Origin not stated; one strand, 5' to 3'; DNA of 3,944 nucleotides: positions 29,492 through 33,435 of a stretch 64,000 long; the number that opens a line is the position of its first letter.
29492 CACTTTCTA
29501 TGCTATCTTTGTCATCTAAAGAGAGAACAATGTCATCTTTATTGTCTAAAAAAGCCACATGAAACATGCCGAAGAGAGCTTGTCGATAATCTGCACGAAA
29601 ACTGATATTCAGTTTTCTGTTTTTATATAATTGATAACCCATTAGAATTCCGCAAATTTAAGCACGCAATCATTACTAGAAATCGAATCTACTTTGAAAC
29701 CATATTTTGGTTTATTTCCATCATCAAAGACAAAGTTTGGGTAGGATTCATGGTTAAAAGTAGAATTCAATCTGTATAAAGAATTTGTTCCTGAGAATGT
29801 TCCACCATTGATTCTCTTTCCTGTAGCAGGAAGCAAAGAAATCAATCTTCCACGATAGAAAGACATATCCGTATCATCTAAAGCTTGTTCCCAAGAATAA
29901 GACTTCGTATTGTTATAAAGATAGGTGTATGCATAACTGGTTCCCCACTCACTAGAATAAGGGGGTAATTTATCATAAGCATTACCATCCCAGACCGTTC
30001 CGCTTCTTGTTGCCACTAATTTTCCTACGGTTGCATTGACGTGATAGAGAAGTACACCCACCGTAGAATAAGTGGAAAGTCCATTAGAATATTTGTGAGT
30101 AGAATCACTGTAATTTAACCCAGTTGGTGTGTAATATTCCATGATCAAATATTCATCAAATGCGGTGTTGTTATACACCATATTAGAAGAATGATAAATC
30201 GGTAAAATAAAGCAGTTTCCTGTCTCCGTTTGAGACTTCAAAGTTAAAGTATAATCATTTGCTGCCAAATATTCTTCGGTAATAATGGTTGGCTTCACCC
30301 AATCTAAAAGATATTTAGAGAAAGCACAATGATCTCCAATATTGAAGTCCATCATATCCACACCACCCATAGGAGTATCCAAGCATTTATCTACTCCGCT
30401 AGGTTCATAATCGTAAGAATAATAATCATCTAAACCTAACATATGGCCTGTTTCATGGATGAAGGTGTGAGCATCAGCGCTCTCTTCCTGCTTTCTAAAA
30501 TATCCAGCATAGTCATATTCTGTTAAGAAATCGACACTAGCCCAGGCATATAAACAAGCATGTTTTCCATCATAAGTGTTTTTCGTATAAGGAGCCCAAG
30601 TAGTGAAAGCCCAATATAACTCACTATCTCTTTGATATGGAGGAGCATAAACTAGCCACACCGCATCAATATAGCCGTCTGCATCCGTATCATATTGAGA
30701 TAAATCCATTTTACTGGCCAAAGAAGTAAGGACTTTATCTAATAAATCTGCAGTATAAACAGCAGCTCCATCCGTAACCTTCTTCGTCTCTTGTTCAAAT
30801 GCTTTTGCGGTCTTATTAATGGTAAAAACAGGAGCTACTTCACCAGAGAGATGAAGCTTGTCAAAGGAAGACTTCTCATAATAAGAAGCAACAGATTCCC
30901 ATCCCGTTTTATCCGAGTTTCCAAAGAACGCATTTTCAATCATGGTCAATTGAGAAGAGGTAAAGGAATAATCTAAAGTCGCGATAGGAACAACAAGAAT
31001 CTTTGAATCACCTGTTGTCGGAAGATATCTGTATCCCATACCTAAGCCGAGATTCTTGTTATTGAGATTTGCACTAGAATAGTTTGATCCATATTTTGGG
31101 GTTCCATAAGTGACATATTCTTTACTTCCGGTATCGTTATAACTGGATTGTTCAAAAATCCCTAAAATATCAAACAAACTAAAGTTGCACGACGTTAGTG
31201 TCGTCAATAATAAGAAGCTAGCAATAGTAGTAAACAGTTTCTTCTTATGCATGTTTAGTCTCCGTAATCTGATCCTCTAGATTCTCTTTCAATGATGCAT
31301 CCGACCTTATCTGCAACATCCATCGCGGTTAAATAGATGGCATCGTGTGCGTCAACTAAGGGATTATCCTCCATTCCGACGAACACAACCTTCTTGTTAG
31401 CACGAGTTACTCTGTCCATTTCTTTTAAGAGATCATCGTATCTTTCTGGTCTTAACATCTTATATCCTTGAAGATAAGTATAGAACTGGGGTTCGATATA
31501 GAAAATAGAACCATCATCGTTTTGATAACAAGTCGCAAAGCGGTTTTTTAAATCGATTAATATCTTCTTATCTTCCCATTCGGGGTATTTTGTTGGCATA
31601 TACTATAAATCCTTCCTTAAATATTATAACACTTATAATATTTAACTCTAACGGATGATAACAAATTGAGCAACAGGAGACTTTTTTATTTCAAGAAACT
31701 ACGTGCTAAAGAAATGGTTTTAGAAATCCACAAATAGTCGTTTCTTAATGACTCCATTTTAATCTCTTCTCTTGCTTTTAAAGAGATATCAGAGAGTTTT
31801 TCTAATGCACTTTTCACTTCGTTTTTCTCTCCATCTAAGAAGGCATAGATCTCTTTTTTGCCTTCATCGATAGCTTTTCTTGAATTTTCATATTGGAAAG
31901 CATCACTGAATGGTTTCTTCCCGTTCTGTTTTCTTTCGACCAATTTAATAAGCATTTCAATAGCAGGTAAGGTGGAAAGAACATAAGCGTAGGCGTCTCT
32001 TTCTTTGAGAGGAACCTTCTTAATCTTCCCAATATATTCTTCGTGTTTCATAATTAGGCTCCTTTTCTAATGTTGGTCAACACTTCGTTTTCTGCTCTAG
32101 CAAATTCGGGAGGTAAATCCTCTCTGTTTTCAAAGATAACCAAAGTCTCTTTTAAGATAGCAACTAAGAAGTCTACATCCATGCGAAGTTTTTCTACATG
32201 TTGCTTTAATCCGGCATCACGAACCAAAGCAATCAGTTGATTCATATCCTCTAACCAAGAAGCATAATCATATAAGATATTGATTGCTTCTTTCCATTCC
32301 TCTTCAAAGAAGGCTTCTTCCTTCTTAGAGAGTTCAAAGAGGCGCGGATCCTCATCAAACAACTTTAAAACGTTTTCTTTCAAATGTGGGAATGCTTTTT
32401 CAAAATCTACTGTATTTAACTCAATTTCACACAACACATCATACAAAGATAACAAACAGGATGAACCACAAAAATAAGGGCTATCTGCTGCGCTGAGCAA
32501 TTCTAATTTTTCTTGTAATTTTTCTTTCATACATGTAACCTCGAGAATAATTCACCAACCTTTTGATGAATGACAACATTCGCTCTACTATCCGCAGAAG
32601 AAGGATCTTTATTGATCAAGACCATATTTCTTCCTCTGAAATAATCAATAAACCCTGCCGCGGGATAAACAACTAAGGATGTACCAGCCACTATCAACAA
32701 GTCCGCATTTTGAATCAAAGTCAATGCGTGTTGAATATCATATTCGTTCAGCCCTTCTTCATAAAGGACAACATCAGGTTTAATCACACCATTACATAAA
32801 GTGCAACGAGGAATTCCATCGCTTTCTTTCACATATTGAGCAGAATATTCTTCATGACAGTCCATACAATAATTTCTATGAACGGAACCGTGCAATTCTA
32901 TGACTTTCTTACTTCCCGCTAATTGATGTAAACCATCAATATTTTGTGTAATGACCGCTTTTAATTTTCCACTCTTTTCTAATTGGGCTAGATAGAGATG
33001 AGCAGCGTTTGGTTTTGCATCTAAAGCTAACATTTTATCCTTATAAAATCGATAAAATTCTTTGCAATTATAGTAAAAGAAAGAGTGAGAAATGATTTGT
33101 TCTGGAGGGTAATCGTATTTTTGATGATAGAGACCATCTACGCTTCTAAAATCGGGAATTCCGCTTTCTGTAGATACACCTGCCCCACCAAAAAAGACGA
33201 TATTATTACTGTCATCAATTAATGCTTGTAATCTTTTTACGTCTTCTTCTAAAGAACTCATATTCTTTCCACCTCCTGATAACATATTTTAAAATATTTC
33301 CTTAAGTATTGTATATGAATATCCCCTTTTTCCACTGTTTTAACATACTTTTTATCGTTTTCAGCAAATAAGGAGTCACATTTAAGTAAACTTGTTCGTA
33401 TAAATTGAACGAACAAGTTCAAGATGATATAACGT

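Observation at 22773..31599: Tightly coupled operon of a 114-aa protein, an M6-like lipoprotein metalloprotease and two giant paralogous proteins of no recognisable family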

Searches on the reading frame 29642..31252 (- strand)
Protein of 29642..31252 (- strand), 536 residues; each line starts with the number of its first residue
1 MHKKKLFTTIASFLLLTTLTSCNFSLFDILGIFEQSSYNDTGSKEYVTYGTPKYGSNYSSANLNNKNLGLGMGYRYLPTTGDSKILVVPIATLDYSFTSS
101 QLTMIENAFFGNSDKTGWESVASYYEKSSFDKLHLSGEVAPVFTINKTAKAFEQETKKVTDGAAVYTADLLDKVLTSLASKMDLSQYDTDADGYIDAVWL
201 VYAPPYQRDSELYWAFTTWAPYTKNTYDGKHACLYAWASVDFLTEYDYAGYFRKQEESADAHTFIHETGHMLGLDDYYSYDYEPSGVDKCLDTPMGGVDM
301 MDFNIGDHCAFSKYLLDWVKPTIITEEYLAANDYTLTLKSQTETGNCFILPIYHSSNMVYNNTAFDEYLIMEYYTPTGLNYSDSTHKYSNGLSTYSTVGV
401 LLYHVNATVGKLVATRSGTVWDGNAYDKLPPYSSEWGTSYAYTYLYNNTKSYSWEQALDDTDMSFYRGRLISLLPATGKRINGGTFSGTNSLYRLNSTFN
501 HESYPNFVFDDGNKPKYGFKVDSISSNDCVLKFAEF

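Call 3: search_protein_families(library=pfam, proteins=[window:29642-31252:-], max_evalue=1)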
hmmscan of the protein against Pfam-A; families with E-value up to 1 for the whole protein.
window:29642-31252:- (536 aa): 3 families
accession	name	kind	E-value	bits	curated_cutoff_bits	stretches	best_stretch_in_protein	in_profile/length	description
PF05547.17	Peptidase_M6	-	4.5e-07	29.9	22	2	104-190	53-141/294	Immune inhibitor A peptidase M6, catalytic domain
PF05572.19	Peptidase_M43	-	0.01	16.2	23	1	248-302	54-111/152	Pregnancy-associated plasma protein-A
PF06262.17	Zincin_1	-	0.22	11.9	22.4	1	261-276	74-89/97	Zincin-like metallopeptidase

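Call 4: search_protein_families(library=ncbifam, proteins=[window:29642-31252:-], max_evalue=1)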
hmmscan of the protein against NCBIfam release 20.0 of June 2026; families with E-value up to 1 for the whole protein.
window:29642-31252:- (536 aa): 3 families
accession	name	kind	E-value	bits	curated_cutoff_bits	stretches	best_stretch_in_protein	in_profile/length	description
TIGR03296.1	M6dom_TIGR03296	domain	6.6e-25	88.6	110.8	1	96-379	5-273/286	M6 family metalloprotease domain-containing protein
NF008621.0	PRK11607.1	equivalog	0.033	13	613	1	446-506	23-75/377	putrescine ABC transporter ATP-binding subunit PotG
NF033628.1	snapalysin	exception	0.049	13.4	300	1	257-279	145-167/207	snapalysin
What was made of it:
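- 29642..31252 (-): M6-like zinc metalloprotease lipoprotein (signal peptide, lipobox LTSC, HETGH). Co-transcribed but dispensable for the core. TIGR03296 gives E 6.6e-25 but scores below its cutoff (calls 3, 4).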

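Call 5: search_protein_families(library=padloc, proteins=[window:29642-31252:-], max_evalue=1)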
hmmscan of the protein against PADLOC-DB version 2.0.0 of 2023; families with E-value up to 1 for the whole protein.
window:29642-31252:- (536 aa): 0 families

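Call 23: search_protein_families(library=phrogs, proteins=[window:29642-31252:-], max_evalue=1)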
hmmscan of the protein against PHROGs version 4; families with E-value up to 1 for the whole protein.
window:29642-31252:- (536 aa): 2 families
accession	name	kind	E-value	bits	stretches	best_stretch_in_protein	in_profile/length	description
phrog_20360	-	unknown function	0.0092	16.9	1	134-168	10-44/60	-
phrog_17345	-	tail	0.19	12.6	0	38-67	30-59/102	minor tail protein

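Call 74: search_solved_structures(query=window:29642-31252:-, max_evalue=1, show_alignments=1)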
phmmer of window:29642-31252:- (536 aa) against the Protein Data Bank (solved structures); distinct sequences matched with E-value up to 1: 0.
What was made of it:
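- Closest known: Peptidase family M6. Different: The protein is a short lipoprotein with no PDB sequence relative (call 74).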

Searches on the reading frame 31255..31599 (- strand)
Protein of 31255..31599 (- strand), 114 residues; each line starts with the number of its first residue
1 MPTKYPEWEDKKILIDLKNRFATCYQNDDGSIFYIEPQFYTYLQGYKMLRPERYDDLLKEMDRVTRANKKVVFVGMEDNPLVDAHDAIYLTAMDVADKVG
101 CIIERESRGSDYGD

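Call 3: search_protein_families(library=pfam, proteins=[window:31255-31599:-], max_evalue=1)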
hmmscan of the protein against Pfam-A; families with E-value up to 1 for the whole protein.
window:31255-31599:- (114 aa): 0 families

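Call 4: search_protein_families(library=ncbifam, proteins=[window:31255-31599:-], max_evalue=1)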
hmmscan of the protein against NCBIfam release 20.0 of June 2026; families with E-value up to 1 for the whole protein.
window:31255-31599:- (114 aa): 2 families
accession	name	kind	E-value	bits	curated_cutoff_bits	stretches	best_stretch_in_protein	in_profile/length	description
TIGR03414.1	ABC_choline_bnd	subfamily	0.032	13.5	379.05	1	56-94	160-198/291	choline ABC transporter substrate-binding protein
NF004452.0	PRK05785.1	equivalog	0.063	12.7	207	1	39-106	111-176/228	hypothetical protein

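Call 5: search_protein_families(library=padloc, proteins=[window:31255-31599:-], max_evalue=1)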
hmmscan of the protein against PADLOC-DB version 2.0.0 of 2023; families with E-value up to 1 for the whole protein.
window:31255-31599:- (114 aa): 0 families

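Call 23: search_protein_families(library=phrogs, proteins=[window:31255-31599:-], max_evalue=1)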
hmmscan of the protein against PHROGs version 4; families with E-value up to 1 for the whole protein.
window:31255-31599:- (114 aa): 1 family
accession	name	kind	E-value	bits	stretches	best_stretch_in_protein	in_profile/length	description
phrog_31349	-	unknown function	0.12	12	1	11-69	171-226/440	-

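Call 31: find_homologous_proteins(query=window:31255-31599:-, max_evalue=0.01)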
Query window:31255-31599:- (114 aa): 72 proteins with E <= 0.01 among 72 candidates.
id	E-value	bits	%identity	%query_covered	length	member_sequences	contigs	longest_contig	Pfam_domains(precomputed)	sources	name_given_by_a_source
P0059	1.7e-71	255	99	100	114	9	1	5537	-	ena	-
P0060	2.7e-59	216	81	100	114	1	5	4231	-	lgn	-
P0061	2.5e-57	210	78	100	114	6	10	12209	-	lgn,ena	-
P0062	2.0e-55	204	77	100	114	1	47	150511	-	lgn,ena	-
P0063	5.4e-55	202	77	100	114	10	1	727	-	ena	-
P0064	5.5e-55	202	76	100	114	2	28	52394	-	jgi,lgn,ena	-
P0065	1.8e-54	201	75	100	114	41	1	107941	-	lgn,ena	-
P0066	5.1e-54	199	75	99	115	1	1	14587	-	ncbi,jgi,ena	ncbi:MAG: hypothetical protein WCR67_04250 [Bacilli bacterium]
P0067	1.5e-53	198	77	100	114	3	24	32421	-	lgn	-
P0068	2.6e-53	197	74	100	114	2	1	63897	-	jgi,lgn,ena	jgi:hypothetical protein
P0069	3.3e-53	196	78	96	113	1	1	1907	-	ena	-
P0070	9.3e-53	195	75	98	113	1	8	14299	-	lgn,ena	-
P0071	9.9e-53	195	75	98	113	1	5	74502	-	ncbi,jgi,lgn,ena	ncbi:MAG: hypothetical protein WCR56_03420 [Bacilli bacterium]|jgi:hypothetical protein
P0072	2.6e-52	194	75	96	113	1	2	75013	-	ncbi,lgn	-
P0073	2.7e-52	194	74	98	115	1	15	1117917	-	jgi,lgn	jgi:hypothetical protein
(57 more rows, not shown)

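Call 57: search_solved_structures(query=A5, max_evalue=10)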
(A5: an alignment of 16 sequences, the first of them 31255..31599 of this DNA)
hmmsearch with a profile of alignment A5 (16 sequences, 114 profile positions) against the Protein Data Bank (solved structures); distinct sequences matched with E-value up to 10: 8.
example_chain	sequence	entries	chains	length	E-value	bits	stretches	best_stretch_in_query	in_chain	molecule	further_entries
6qld_H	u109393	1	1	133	0.7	13.2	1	40-103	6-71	Inner kinetochore subunit MCM16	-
4qiw_E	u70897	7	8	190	0.74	13.1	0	61-107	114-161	DNA-directed RNA polymerase, subunit E' | DNA-directed RNA polymerase, subunit E | DNA-directed RNA polymerase subunit E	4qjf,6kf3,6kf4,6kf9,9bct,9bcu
8cro_E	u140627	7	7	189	0.82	13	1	61-105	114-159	DNA-directed RNA polymerase subunit Rpo7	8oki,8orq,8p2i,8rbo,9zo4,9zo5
7u1h_A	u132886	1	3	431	1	12.6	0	14-50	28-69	Allergen Len c 1.0101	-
9ya0_GB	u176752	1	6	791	1.2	12.5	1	7-59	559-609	Protein transport protein SEC23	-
7u1i_A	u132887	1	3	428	1.2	12.4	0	14-50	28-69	Vicilin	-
10dq_H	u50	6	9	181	1.3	12.4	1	40-103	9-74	Inner kinetochore subunit MCM16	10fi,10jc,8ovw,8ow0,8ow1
6oua_H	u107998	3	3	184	1.3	12.4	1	40-103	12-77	Inner kinetochore subunit MCM16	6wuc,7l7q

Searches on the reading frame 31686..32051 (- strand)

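Call 3: search_protein_families(library=pfam, proteins=[window:31686-32051:-], max_evalue=1)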
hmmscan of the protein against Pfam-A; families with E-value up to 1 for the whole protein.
window:31686-32051:- (121 aa): 1 family
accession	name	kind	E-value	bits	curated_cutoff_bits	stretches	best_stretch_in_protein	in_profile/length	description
PF16125.10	DUF4837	-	0.061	12.8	25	1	70-114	128-172/295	Domain of unknown function (DUF4837)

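Call 4: search_protein_families(library=ncbifam, proteins=[window:31686-32051:-], max_evalue=1)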
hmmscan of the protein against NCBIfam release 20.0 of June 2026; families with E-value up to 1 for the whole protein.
window:31686-32051:- (121 aa): 1 family
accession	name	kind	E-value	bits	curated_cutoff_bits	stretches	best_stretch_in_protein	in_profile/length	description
NF006694.0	PRK09243.1-1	equivalog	0.036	12.7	663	1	29-114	323-406/485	nicotinate phosphoribosyltransferase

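Call 5: search_protein_families(library=padloc, proteins=[window:31686-32051:-], max_evalue=1)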
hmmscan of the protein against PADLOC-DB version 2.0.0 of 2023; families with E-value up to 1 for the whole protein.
window:31686-32051:- (121 aa): 0 families

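Call 23: search_protein_families(library=phrogs, proteins=[window:31686-32051:-], max_evalue=1)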
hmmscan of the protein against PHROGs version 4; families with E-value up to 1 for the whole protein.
window:31686-32051:- (121 aa): 4 families
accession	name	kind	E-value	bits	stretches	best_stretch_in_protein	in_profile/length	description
phrog_7958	-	unknown function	0.00035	21.6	1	3-41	72-110/110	-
phrog_16456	-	unknown function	0.066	12.5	1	32-112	338-418/650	-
phrog_1793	-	head and packaging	0.22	12.6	1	53-104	57-107/193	head scaffolding protein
phrog_2906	-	unknown function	0.34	11.3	1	35-102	207-277/299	-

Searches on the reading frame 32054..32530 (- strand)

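Call 3: search_protein_families(library=pfam, proteins=[window:32054-32530:-], max_evalue=1)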
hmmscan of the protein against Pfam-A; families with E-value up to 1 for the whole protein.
window:32054-32530:- (158 aa): 0 families

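Call 4: search_protein_families(library=ncbifam, proteins=[window:32054-32530:-], max_evalue=1)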
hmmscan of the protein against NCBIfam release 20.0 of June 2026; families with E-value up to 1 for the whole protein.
window:32054-32530:- (158 aa): 0 families

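Call 5: search_protein_families(library=padloc, proteins=[window:32054-32530:-], max_evalue=1)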
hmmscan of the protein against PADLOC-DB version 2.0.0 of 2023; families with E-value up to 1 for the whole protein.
window:32054-32530:- (158 aa): 1 family
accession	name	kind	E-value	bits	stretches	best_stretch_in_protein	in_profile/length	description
PDLC01426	Cas8a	-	0.034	11.4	1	39-111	35-108/375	CAS-I-A; effector_LS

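Call 23: search_protein_families(library=phrogs, proteins=[window:32054-32530:-], max_evalue=1)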
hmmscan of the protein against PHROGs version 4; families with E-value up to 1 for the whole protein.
window:32054-32530:- (158 aa): 1 family
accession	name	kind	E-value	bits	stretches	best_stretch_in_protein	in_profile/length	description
phrog_1295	-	unknown function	0.17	13.3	1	32-61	13-42/71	-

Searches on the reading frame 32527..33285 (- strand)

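Call 3: search_protein_families(library=pfam, proteins=[window:32527-33285:-], max_evalue=1)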
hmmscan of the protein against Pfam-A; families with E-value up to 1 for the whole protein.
window:32527-33285:- (252 aa): 5 families
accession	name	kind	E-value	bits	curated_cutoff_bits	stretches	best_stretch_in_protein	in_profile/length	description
PF02146.23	SIR2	-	1e-52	179.1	24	1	34-208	1-180/180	Sir2 family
PF00205.28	TPP_enzyme_M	-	0.0018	18.4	30.4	1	182-245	66-132/137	Thiamine pyrophosphate enzyme, central domain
PF24445.1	DUF7564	-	0.014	16.3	32.2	1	136-155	22-41/76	Family of unknown function (DUF7564)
PF22651.1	OBP47_like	-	0.13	12.4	27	0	136-180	5-51/144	AgamOBP47-like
PF08954.16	Trimer_CC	-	0.15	12.1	27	1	9-23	21-35/52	Trimerisation motif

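Call 4: search_protein_families(library=ncbifam, proteins=[window:32527-33285:-], max_evalue=1)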
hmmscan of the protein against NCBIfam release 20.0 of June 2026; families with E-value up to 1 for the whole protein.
window:32527-33285:- (252 aa): 8 families
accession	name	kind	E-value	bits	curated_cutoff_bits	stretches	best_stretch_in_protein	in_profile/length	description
NF001752.0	PRK00481.1-1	equivalog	1.5e-100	335.7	221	1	14-248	2-237/242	NAD-dependent protein deacylase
NF001753.0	PRK00481.1-3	subfamily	5.1e-73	245.1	243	1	16-250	3-243/252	NAD-dependent protein deacylase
NF040867.1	prot_deacyl_CobB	equivalog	3.7e-72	242.4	320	1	19-250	3-238/242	NAD-dependent protein deacetylase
NF001754.0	PRK00481.1-4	equivalog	4.1e-68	229.1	252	1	14-250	3-240/244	NAD-dependent protein deacylase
NF010736.0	PRK14138.1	equivalog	2.3e-67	226.8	395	1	18-246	3-233/244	NAD-dependent deacetylase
NF003738.0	PRK05333.1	equivalog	3.2e-44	151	305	2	11-150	11-148/295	NAD-dependent protein deacetylase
NF001755.0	PRK00481.1-5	equivalog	3.8e-30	104.8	318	1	27-234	41-249/278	Sir2 family NAD+-dependent deacetylase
NF041818.1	Dsr1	equivalog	0.02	12.6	1400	1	27-56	21-51/1263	anti-phage defense-associated sirtuin Dsr1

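Call 5: search_protein_families(library=padloc, proteins=[window:32527-33285:-], max_evalue=1)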
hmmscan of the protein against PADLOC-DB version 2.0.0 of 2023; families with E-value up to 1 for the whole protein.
window:32527-33285:- (252 aa): 5 families
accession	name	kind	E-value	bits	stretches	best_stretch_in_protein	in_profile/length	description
PDLC02402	Aga_SIR2-PNTD1-PNTD2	-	0.0058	12.8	1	17-45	3-31/876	Class I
PDLC05061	PDC-S65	-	0.0071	13.7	1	91-121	122-152/592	-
PDLC02419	Aga_SIR2-PNTD1-PNTD2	-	0.009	12.8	1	79-121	92-133/558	Class I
PDLC02183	Dsr1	-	0.026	10.2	1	25-54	19-49/1275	-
PDLC05060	PDC-S65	-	0.038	10.9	1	89-123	28-62/503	-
